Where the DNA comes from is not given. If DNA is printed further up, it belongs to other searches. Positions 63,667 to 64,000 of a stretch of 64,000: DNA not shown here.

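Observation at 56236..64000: Giant envelope protein written once in acid and once in base: ~44 acidic and ~45 basic copies of the same 23-aa unit, then a peptidoglycan-binding domain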

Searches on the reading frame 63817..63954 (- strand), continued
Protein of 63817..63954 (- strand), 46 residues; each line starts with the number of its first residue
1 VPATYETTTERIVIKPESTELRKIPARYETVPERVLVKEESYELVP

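Call 72: list_cluster_members(proteins=[P0019, P0020, P0022, P0026, P0027, P0028, P0029, P0044, P0054, P0058])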
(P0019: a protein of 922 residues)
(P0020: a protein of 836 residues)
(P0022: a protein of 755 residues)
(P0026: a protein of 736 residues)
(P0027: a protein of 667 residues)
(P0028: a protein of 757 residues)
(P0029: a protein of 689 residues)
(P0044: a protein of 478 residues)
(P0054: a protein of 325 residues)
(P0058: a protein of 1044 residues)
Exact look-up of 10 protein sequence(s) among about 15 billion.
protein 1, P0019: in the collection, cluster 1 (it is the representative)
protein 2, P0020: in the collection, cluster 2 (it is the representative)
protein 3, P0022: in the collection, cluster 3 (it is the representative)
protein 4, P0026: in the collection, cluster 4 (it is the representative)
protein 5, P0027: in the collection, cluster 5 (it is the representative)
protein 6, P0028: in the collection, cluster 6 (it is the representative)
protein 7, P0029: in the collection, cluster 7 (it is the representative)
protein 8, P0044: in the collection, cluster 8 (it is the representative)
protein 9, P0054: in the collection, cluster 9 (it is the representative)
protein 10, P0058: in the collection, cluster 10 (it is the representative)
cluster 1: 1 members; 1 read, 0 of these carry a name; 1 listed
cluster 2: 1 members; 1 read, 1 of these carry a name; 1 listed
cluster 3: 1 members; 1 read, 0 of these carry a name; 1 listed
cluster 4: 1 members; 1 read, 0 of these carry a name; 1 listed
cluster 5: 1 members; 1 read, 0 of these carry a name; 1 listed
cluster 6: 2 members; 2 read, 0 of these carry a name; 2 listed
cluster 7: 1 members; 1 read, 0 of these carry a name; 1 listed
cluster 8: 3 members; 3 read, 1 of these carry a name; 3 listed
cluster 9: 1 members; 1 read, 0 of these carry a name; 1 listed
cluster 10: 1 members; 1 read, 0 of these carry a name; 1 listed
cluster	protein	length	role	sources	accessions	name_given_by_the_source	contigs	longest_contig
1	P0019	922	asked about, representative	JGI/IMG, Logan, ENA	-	-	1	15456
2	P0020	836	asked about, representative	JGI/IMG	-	hypothetical protein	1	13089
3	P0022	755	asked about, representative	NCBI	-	-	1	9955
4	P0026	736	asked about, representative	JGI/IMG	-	-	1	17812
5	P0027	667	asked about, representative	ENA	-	-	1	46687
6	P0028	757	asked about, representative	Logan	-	-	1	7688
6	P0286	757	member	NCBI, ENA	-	-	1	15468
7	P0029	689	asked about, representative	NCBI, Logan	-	-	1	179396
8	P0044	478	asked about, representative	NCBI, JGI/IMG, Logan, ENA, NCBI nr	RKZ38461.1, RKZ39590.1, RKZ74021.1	MAG: hypothetical protein DRQ49_14255 [Gammaproteobacteria bacterium]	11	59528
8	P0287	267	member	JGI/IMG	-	-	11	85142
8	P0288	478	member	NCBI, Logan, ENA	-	-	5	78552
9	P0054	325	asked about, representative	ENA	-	-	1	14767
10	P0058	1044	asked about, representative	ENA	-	-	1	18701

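Call 78: search_protein_families(library=pfam, proteins=[P0166, P0025, P0058], max_evalue=0.1)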
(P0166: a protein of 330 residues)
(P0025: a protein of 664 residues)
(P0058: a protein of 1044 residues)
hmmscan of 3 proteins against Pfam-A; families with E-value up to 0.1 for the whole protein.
P0166 (330 aa): 3 families
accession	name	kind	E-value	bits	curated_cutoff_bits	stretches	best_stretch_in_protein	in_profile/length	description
PF01471.23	PG_binding_1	-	4.7e-13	49.6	23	1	273-325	4-57/57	Putative peptidoglycan binding domain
PF08823.16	PG_binding_2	-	0.00086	20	21.1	1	272-307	16-51/74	Putative peptidoglycan binding domain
PF21531.3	Rv2175c_wHTH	-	0.077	13.4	27.1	0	214-244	26-56/57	DNA-binding protein Rv2175c, wHTH domain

P0025 (664 aa): 3 families
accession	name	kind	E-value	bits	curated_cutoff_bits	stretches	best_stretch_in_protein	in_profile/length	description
PF00691.25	OmpA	-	5.9e-20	71.9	27.2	1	420-514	2-98/98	OmpA family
PF01471.23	PG_binding_1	-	0.0035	17.9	23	1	612-656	7-52/57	Putative peptidoglycan binding domain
PF15310.11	VAD1-2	-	0.06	13.8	26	0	393-450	80-138/249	Vitamin A-deficiency (VAD) rat model signalling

P0058 (1044 aa): 7 families
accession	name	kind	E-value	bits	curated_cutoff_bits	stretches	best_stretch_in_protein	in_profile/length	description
PF12034.13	YfbK_C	-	6.2e-69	232.3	25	1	859-1040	1-182/184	Uncharacterized protein YfbK, C-terminal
PF12450.13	vWF_A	-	2e-31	108.3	25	1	574-666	3-94/94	von Willebrand factor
PF00092.34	VWA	-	3.7e-16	60.3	23.8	1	683-847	1-166/174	von Willebrand factor type A domain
PF13519.12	VWA_2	-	3.2e-14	53.9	27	1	684-788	1-106/107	von Willebrand factor type A domain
PF07715.20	Plug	-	1.5e-09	38.8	23.9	1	249-313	8-70/107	TonB-dependent Receptor Plug Domain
PF13768.12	VWA_3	-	3.9e-07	30.7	27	1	683-840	2-153/155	von Willebrand factor type A domain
PF10138.15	vWA-TerF-like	-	0.0023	18.6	29.4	1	684-825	4-147/200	vWA found in TerF C terminus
